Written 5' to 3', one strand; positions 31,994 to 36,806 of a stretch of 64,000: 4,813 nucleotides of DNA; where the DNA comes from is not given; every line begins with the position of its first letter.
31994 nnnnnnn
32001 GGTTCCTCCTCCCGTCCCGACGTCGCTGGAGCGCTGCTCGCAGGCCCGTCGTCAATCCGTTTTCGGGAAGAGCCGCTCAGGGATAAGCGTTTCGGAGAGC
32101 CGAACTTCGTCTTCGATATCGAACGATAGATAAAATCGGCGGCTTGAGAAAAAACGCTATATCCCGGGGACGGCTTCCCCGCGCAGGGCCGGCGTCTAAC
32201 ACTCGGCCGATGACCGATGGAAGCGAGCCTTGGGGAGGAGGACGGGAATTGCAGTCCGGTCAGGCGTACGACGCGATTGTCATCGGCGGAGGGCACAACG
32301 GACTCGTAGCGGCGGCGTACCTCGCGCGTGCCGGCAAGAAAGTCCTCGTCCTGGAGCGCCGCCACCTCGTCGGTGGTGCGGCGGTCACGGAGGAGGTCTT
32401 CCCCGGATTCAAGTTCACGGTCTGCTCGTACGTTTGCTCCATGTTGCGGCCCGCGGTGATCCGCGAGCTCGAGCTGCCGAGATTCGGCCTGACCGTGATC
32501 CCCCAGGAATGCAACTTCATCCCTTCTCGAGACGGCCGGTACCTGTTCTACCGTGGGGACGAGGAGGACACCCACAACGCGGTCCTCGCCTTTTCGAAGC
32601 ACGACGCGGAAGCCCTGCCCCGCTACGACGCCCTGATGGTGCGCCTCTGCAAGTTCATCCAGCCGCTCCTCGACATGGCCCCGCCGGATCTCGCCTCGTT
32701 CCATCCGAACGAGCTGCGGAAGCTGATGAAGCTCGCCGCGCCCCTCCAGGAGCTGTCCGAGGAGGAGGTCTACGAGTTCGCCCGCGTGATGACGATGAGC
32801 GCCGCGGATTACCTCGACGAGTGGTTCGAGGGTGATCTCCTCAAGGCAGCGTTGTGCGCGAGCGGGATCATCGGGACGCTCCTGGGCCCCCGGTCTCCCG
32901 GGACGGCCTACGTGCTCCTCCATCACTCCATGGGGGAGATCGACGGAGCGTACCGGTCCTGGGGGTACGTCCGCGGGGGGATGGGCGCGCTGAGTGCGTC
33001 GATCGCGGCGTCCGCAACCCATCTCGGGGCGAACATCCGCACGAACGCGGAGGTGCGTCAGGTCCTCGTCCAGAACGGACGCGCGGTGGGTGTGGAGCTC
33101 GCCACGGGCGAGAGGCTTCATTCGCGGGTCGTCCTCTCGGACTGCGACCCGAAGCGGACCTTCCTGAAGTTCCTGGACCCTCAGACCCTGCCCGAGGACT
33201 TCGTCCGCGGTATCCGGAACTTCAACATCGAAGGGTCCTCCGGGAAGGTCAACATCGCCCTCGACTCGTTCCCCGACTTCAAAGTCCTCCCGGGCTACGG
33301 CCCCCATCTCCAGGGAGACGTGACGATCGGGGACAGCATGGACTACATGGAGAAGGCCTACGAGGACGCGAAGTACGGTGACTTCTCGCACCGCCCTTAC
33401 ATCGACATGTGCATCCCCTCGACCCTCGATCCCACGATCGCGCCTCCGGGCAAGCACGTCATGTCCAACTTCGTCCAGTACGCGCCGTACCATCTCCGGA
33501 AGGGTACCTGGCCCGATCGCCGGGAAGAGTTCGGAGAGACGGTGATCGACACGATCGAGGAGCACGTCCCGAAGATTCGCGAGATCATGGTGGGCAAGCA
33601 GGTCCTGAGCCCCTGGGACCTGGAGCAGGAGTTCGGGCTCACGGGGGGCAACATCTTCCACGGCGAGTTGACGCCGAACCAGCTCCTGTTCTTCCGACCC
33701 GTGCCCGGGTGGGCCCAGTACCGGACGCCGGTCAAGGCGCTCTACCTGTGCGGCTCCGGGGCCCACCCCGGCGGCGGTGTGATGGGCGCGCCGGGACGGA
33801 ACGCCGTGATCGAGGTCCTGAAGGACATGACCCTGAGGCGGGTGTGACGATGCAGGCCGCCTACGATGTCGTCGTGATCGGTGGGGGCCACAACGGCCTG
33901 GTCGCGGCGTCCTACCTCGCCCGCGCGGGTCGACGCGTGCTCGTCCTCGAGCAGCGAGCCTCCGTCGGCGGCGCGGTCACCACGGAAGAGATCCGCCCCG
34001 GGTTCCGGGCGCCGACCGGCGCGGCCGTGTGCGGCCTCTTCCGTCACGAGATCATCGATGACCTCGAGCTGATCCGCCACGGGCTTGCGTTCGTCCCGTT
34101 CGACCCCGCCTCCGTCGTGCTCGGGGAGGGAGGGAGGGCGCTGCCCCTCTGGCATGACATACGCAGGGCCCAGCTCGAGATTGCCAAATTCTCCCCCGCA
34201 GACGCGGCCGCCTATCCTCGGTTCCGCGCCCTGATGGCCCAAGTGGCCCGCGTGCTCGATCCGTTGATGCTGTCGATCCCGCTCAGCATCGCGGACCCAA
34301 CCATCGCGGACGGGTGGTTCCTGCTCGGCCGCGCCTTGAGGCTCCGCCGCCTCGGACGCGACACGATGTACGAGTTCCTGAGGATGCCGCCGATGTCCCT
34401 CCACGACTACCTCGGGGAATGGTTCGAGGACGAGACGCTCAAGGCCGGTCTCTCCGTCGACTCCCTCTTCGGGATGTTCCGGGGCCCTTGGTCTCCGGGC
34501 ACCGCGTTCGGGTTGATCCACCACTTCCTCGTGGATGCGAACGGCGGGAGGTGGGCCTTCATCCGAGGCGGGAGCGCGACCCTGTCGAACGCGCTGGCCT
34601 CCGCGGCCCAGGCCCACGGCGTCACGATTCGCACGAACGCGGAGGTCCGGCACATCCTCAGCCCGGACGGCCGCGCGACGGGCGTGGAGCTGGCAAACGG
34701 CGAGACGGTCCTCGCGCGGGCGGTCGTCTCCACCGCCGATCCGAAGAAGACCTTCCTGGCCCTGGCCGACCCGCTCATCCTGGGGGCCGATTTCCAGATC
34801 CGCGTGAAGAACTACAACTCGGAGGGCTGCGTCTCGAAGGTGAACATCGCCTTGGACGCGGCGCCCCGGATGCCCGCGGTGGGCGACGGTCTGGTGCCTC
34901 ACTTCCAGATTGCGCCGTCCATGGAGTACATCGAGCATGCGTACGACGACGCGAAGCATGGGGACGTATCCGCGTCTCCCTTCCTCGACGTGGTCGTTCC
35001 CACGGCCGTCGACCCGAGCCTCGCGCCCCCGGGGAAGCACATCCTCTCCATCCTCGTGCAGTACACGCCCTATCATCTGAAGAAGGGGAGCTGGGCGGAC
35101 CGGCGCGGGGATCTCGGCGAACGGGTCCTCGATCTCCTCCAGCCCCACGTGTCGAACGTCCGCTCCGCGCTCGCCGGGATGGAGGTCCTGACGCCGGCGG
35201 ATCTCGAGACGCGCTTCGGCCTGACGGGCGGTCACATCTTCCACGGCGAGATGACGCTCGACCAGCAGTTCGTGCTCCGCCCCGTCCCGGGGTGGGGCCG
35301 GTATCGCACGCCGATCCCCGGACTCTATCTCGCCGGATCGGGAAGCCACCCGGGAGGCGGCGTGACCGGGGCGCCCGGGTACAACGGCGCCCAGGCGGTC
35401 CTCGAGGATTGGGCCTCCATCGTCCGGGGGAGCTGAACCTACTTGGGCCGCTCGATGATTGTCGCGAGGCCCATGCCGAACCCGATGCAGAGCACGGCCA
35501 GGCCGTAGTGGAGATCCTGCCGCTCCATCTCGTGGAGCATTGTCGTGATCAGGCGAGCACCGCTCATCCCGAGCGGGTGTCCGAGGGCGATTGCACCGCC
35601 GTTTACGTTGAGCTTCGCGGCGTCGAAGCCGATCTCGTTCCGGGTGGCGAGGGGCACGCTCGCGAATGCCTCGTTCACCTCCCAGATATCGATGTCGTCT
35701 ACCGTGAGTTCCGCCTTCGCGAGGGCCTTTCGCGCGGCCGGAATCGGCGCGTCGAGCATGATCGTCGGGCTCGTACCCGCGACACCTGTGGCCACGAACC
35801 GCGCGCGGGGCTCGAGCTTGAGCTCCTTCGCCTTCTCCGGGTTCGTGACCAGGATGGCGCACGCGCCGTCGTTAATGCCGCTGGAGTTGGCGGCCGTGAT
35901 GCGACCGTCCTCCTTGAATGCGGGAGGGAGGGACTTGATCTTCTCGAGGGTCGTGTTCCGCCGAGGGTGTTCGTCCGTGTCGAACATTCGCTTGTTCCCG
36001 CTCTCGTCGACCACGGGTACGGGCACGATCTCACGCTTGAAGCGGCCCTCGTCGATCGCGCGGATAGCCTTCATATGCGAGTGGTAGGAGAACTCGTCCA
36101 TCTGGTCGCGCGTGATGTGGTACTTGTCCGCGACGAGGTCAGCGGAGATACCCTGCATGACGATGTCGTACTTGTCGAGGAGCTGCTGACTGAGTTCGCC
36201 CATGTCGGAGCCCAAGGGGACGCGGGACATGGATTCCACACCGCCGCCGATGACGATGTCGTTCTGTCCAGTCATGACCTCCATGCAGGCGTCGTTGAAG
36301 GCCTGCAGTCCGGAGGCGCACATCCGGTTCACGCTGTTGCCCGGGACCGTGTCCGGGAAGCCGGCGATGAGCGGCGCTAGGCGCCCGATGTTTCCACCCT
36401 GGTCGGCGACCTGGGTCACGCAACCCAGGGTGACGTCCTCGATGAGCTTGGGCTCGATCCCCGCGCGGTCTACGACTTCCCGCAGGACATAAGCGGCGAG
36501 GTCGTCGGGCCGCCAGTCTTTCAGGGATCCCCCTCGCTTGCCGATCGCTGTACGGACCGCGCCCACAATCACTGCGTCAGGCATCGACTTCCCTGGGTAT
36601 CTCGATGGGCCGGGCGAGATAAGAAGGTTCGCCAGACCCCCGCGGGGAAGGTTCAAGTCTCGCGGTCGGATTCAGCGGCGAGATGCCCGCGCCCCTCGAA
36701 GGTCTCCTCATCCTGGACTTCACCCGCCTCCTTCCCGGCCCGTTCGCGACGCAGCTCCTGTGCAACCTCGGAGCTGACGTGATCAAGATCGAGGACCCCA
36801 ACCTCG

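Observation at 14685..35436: Archaeal folate-linked, pyrrolysine-free methyl-harvesting supercluster (main candidate for a new system)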

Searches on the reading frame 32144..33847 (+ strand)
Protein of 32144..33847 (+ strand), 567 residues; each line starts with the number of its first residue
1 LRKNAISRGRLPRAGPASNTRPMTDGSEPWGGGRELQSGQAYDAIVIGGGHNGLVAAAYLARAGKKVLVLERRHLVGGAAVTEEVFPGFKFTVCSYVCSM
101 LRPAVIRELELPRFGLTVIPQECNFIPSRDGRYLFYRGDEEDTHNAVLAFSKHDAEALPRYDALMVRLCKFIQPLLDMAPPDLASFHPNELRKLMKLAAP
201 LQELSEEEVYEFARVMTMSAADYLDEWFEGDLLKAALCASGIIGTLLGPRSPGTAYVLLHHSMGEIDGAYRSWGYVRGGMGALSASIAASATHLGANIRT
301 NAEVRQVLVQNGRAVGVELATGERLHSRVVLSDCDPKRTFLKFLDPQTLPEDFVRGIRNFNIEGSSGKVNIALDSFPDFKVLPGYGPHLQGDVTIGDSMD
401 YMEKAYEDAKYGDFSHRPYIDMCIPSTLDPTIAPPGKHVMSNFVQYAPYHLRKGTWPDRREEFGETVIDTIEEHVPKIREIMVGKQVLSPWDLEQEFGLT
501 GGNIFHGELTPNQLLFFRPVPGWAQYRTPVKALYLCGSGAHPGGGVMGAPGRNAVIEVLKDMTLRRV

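Call 5: search_protein_families(library=pfam, proteins=[window:32144-33847:+])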
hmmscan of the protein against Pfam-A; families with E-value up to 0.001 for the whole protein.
window:32144-33847:+ (567 aa): 11 families
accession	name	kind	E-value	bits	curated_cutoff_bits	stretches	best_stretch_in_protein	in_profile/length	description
PF01593.30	Amino_oxidase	-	6e-20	72.4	19.8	1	53-548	3-430/443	Flavin containing amine oxidoreductase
PF13450.12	NAD_binding_8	-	1.6e-11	44.8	21.9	1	46-94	1-48/68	NAD(P)-binding Rossmann-like domain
PF01266.30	DAO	-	3.4e-09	37.1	27.9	1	43-79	1-38/353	FAD dependent oxidoreductase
PF12831.13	FAD_oxidored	-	5e-08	33.1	27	1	43-91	1-49/416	FAD dependent oxidoreductase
PF00890.30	FAD_binding_2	-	1.2e-06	28.5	20.4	1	43-80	1-38/414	FAD binding domain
PF07992.20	Pyr_redox_2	-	1.2e-05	25.4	26.1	1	42-87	1-47/291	Pyridine nucleotide-disulphide oxidoreductase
PF01946.23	Thi4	-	3.2e-05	23.7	26.2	1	41-80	17-57/235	Thi4 family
PF03486.20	HI0933_like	-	7.8e-05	22.7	50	1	43-77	2-36/244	HI0933-like protein Rossmann domain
PF01494.25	FAD_binding_3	-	9.5e-05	22.2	22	1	42-73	2-33/349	FAD binding domain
PF00070.33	Pyr_redox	-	0.00014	22.7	22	0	44-77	2-35/82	Pyridine nucleotide-disulphide oxidoreductase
PF01134.28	GIDA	-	0.00034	20.2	22.1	1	43-70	1-28/391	Glucose inhibited division protein A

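Call 29: search_protein_families(library=ncbifam, proteins=[window:32144-33847:+], max_evalue=0.00001)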
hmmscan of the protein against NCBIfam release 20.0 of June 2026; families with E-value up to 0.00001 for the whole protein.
window:32144-33847:+ (567 aa): 32 families (the best 25 are shown)
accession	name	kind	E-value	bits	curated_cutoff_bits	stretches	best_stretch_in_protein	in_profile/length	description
NF045689.1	BCarotKetCrtO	equivalog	2.3e-96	323.5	1000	1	40-559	2-536/563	beta-carotene ketolase CrtO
TIGR02734.1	crtI_fam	subfamily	6.7e-32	110.8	238.1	2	44-345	1-282/504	phytoene desaturase family protein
TIGR02730.1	carot_isom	equivalog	1.9e-27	96.3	586.9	2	262-547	210-475/493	carotenoid isomerase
NF058655.1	CrtID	equivalog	8.5e-25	87.5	640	2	401-546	331-467/478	bifunctional phytoene desaturase/3,4-desaturase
NF045637.1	carotdesatCrtDProt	equivalog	1.2e-22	80.2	580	1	275-337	216-278/485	1-hydroxycarotenoid 3,4-desaturase CrtD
NF005560.0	PRK07233.1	equivalog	2.8e-12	46.2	252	0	45-82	4-41/435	hypothetical protein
TIGR02733.1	desat_CrtD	equivalog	1.1e-11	44.1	549.7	1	44-84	4-44/492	C-3',4' desaturase CrtD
NF042421.1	hydcarot_desat_CrtD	equivalog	1.6e-09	36.8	500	0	275-546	218-469/487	1-hydroxycarotenoid 3,4-desaturase CrtD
NF004789.0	PRK06134.1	subfamily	2.4e-09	36.3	747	0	39-81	10-52/581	FAD-dependent oxidoreductase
NF005547.0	PRK07208.1-3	equivalog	1.3e-08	34.1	380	0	44-83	7-46/465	hypothetical protein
NF003585.0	PRK05249.1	equivalog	3e-08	32.7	465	1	40-84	5-49/464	Si-specific NAD(P)(+) transhydrogenase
NF006130.0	PRK08274.1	equivalog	5.7e-08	32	369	0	40-78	4-44/467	FAD-dependent tricarballylate dehydrogenase TcuA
NF009477.0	PRK12843.1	equivalog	7.5e-08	31.3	758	1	36-81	11-56/578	FAD-dependent oxidoreductase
NF053676.1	4oxCHCAChcC1Cy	equivalog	8.3e-08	31.1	1000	1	42-80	2-40/528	4-oxocyclohexanecarboxylate 2-dehydrogenase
NF009478.0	PRK12844.1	equivalog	1.2e-07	30.5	789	0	39-80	6-47/559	3-ketosteroid-delta-1-dehydrogenase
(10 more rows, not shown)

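Call 69: search_solved_structures(query=window:32144-33847:+, max_evalue=0.001)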
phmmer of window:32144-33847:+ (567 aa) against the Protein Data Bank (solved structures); distinct sequences matched with E-value up to 0.001: 39.
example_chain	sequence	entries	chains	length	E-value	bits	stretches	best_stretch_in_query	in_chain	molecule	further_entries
4dgk_A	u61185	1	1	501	3.4e-14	55.4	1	45-552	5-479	Phytoene dehydrogenase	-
4zn0_A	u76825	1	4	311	2e-07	33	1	40-90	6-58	Thioredoxin reductase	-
5mh4_A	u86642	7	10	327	4.1e-07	32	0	39-91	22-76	Thioredoxin reductase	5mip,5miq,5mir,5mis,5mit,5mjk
3k7t_A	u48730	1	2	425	4.6e-07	31.8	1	42-117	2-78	6-hydroxy-L-nicotine oxidase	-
3k7m_X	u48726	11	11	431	4.7e-07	31.8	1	42-117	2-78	6-hydroxy-L-nicotine oxidase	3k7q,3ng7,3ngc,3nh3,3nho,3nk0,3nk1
4rep_A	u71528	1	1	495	5.6e-07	31.5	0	275-546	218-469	Gamma-carotene desaturase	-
6cr0_A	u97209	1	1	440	1.3e-06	30.3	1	40-120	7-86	(S)-6-hydroxynicotine oxidase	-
7aaw_A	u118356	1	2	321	3.2e-06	29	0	39-90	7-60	Thioredoxin reductase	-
3ka7_A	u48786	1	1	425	4.4e-06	28.6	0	44-92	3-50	Oxidoreductase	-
5uth_A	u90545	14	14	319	5.2e-06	28.3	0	40-94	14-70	Thioredoxin reductase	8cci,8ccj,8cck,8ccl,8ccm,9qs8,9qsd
2q7v_A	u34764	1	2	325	1.3e-05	27.1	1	40-94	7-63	Thioredoxin reductase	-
3urh_A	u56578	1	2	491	2.2e-05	26.3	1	36-87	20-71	Dihydrolipoyl dehydrogenase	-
7e7h_A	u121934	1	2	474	3.5e-05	25.6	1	36-84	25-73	Amino_oxidase domain-containing protein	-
7u6l_A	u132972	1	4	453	4.9e-05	25.1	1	37-84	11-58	Amine oxidase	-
8p84_A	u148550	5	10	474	6.2e-05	24.8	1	39-154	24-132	Monoamine oxidase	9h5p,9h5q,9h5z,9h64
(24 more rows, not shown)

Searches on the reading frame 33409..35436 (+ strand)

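Call 5: search_protein_families(library=pfam, proteins=[window:33409-35436:+])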
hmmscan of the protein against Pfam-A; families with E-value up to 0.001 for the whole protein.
window:33409-35436:+ (675 aa): 11 families
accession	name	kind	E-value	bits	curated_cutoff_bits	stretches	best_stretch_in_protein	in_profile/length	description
PF01593.30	Amino_oxidase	-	1.6e-22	80.8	19.8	1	163-655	3-431/443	Flavin containing amine oxidoreductase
PF01266.30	DAO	-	2e-15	57.7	27.9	2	153-248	1-102/353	FAD dependent oxidoreductase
PF13450.12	NAD_binding_8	-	1.9e-12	47.7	21.9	1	156-206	1-50/68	NAD(P)-binding Rossmann-like domain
PF07992.20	Pyr_redox_2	-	3e-09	37.2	26.1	1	152-187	1-37/291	Pyridine nucleotide-disulphide oxidoreductase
PF12831.13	FAD_oxidored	-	3.9e-09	36.7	27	1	153-220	1-69/416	FAD dependent oxidoreductase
PF03486.20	HI0933_like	-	2.1e-08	34.3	50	1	153-187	2-36/244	HI0933-like protein Rossmann domain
PF00890.30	FAD_binding_2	-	1.4e-07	31.5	20.4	1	153-190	1-38/414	FAD binding domain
PF00070.33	Pyr_redox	-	7.9e-07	29.9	22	0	154-187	2-35/82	Pyridine nucleotide-disulphide oxidoreductase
PF01946.23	Thi4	-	1.4e-06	28.1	26.2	1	150-190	16-57/235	Thi4 family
PF01134.28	GIDA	-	5.8e-06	26.1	22.1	1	153-183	1-31/391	Glucose inhibited division protein A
PF01494.25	FAD_binding_3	-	8.6e-06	25.6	22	1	152-185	2-35/349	FAD binding domain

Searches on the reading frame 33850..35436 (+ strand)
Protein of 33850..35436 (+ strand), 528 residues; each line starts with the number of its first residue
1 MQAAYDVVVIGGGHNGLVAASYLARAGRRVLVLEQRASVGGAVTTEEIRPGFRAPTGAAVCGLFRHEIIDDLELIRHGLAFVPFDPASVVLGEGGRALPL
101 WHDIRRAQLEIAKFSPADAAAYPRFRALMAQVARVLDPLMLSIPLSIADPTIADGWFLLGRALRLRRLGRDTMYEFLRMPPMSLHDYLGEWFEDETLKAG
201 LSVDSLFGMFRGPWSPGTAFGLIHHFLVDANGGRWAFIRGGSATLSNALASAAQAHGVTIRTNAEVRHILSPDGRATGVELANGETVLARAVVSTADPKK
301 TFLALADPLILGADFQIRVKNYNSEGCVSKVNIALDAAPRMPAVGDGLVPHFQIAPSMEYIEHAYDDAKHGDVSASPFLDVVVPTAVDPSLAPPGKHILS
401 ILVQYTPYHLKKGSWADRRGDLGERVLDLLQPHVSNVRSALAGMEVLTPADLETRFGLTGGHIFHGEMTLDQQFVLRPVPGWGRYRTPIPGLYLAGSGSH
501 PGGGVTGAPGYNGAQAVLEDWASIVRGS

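Call 33: search_protein_families(library=ncbifam, proteins=[window:33850-35436:+], max_evalue=1e-10)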
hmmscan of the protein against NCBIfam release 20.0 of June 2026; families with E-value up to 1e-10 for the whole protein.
window:33850-35436:+ (528 aa): 9 families
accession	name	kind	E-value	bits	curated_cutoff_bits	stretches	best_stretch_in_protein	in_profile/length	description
NF045689.1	BCarotKetCrtO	equivalog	1.5e-86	291.2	1000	1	4-524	3-542/563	beta-carotene ketolase CrtO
TIGR02734.1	crtI_fam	subfamily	6e-46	157.2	238.1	1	7-507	1-476/504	phytoene desaturase family protein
NF045637.1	carotdesatCrtDProt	equivalog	1.1e-32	113.2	580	1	7-518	1-483/485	1-hydroxycarotenoid 3,4-desaturase CrtD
TIGR02730.1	carot_isom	equivalog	4.1e-26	91.9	586.9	1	228-506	214-475/493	carotenoid isomerase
NF058655.1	CrtID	equivalog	1.5e-21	76.8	640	1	220-505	200-467/478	bifunctional phytoene desaturase/3,4-desaturase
TIGR02733.1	desat_CrtD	equivalog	4.5e-17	61.9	549.7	1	6-118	3-118/492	C-3',4' desaturase CrtD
NF005560.0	PRK07233.1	equivalog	9.4e-16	57.7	252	0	6-46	2-42/435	hypothetical protein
NF006130.0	PRK08274.1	equivalog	3.7e-13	49.1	369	0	2-73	3-77/467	FAD-dependent tricarballylate dehydrogenase TcuA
TIGR02485.1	CobZ_N-term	equivalog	2.6e-11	42.9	372.55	0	234-296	119-184/437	FAD-dependent tricarballylate dehydrogenase TcuA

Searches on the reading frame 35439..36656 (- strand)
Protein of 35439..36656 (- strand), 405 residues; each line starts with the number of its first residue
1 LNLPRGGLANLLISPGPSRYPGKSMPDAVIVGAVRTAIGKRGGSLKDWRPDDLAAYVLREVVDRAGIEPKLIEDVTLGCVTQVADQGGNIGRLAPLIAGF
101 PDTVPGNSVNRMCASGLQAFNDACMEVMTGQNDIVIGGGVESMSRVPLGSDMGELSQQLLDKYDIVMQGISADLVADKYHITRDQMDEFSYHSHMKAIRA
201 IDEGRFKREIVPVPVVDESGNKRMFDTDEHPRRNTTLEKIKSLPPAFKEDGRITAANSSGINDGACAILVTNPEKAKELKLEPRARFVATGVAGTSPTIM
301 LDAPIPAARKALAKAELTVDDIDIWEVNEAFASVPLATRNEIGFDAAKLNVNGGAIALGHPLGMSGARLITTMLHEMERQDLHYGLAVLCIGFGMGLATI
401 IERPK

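Call 5: search_protein_families(library=pfam, proteins=[window:35439-36656:-])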
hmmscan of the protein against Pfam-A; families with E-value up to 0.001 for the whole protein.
window:35439-36656:- (405 aa): 5 families
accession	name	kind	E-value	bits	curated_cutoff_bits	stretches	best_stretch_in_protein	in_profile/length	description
PF00108.29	Thiolase_N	-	1.3e-71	241.4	26.4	1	29-272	2-258/260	Thiolase, N-terminal domain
PF02803.24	Thiolase_C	-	1.1e-44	151.4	27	1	282-403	2-123/123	Thiolase, C-terminal domain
PF22691.2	Thiolase_C_1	-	1.6e-05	25.1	28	1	300-344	16-60/144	Thiolase C-terminal domain-like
PF00109.32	ketoacyl-synt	-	0.00021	21.4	20.8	1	109-144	170-205/252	Beta-ketoacyl synthase, N-terminal domain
PF08541.16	ACP_syn_III_C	-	0.00062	20.3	26.6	0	312-398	1-82/90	3-Oxoacyl-[acyl-carrier-protein (ACP)] synthase III C terminal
